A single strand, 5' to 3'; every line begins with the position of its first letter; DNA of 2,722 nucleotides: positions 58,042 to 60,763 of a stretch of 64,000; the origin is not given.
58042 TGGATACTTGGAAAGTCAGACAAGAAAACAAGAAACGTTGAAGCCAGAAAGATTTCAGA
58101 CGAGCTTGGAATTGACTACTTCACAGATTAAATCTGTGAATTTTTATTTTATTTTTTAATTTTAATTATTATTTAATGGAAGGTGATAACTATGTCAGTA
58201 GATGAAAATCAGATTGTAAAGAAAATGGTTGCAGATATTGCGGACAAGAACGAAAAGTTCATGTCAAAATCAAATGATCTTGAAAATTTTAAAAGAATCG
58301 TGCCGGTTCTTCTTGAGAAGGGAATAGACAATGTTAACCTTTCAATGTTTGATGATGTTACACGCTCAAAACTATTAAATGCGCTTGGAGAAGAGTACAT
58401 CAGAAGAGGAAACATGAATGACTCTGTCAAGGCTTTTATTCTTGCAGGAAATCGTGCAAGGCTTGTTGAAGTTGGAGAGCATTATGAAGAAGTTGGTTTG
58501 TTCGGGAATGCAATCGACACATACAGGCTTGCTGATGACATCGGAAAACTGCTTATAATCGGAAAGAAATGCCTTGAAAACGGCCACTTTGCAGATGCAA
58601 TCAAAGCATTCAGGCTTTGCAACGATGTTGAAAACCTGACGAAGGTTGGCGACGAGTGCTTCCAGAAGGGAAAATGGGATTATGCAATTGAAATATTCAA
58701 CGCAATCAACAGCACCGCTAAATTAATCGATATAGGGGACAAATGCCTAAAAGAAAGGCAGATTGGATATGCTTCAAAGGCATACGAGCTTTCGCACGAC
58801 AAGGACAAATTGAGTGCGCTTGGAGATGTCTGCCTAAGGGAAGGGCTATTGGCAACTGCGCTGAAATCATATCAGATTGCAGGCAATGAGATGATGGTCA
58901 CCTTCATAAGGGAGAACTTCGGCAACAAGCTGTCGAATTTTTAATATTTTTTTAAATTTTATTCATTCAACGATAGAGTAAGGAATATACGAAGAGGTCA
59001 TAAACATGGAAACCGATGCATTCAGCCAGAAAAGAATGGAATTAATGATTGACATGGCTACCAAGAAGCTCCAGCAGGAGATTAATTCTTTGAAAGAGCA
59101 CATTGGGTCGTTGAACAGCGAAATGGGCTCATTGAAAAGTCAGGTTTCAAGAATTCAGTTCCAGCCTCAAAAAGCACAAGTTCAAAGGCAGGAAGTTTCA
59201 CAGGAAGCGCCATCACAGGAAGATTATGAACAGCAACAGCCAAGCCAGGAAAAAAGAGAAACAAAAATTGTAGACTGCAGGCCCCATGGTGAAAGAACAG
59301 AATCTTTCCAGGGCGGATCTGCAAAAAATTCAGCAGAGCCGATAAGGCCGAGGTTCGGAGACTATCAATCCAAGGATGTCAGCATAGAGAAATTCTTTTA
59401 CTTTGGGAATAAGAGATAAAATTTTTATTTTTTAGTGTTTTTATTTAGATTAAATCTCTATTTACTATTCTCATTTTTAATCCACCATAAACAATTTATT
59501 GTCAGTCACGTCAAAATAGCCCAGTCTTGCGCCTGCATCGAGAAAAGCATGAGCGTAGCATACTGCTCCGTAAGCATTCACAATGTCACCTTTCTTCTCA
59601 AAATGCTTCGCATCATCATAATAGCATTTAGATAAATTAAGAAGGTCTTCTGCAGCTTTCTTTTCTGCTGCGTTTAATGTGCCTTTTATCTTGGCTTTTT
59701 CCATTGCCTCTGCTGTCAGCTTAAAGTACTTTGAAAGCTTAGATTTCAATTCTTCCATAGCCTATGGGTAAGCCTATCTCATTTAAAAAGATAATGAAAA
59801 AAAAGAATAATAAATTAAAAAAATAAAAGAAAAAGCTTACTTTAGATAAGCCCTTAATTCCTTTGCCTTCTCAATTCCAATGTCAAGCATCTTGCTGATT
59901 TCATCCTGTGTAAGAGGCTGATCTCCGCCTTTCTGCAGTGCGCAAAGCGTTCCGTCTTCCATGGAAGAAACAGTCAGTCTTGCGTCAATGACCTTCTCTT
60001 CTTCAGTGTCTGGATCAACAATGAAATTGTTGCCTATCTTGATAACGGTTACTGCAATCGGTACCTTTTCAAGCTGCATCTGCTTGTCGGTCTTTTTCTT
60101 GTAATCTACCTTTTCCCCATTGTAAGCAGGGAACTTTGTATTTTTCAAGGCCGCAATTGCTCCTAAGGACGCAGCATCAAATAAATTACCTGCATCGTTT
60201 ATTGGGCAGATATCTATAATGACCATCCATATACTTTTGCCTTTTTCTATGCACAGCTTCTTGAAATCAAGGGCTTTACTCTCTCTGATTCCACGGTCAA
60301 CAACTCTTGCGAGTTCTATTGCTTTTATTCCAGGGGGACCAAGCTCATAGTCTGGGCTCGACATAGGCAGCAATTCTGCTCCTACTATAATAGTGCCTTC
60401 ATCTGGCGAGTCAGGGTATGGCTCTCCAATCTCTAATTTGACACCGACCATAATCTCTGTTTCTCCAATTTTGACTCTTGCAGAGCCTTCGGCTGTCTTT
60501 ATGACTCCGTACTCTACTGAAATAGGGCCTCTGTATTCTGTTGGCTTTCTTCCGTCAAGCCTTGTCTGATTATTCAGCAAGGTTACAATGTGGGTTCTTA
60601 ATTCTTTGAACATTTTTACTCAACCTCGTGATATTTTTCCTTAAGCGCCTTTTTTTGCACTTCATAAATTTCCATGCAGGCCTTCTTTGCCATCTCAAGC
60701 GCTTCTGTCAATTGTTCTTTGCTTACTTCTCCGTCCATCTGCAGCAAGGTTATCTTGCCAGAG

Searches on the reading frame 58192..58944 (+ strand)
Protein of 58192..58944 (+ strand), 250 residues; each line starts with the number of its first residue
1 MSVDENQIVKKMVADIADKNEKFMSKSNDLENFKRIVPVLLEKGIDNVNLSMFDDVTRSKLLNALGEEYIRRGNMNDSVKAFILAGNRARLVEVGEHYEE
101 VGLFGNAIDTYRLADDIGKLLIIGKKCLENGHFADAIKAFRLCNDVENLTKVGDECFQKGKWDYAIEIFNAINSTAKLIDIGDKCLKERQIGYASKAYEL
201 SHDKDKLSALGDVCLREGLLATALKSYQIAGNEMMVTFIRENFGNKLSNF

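Call 78: search_protein_families(library=pfam, proteins=[window:58192-58944:+], max_evalue=0.001)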
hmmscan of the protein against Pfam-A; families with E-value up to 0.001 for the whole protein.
window:58192-58944:+ (250 aa): 4 families
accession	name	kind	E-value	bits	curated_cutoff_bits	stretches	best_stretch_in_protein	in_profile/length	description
PF07719.23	TPR_2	-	2.4e-07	30.8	27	0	124-141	8-25/34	Tetratricopeptide repeat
PF00637.26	Clathrin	-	0.00021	21.5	29.6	0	144-215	68-136/143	Region in Clathrin and VPS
PF00515.34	TPR_1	-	0.00022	21.4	27.8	0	60-82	2-24/34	Tetratricopeptide repeat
PF24762.1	TPR_IF140-IFT172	-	0.00061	19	26.8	0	73-234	264-433/486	IF140/IFT172 TPR domain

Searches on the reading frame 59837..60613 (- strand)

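Call 78: search_protein_families(library=pfam, proteins=[window:59837-60613:-], max_evalue=0.001)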
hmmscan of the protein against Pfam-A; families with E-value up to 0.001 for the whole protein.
window:59837-60613:- (258 aa): 2 families
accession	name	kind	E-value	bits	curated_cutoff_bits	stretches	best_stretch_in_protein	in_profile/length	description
PF01138.27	RNase_PH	-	7.4e-29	101.2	25.5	1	30-162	4-130/130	3' exoribonuclease family, domain 1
PF03725.20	RNase_PH_C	-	6.1e-17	61.8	20.8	1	184-248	2-66/67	3' exoribonuclease family, domain 2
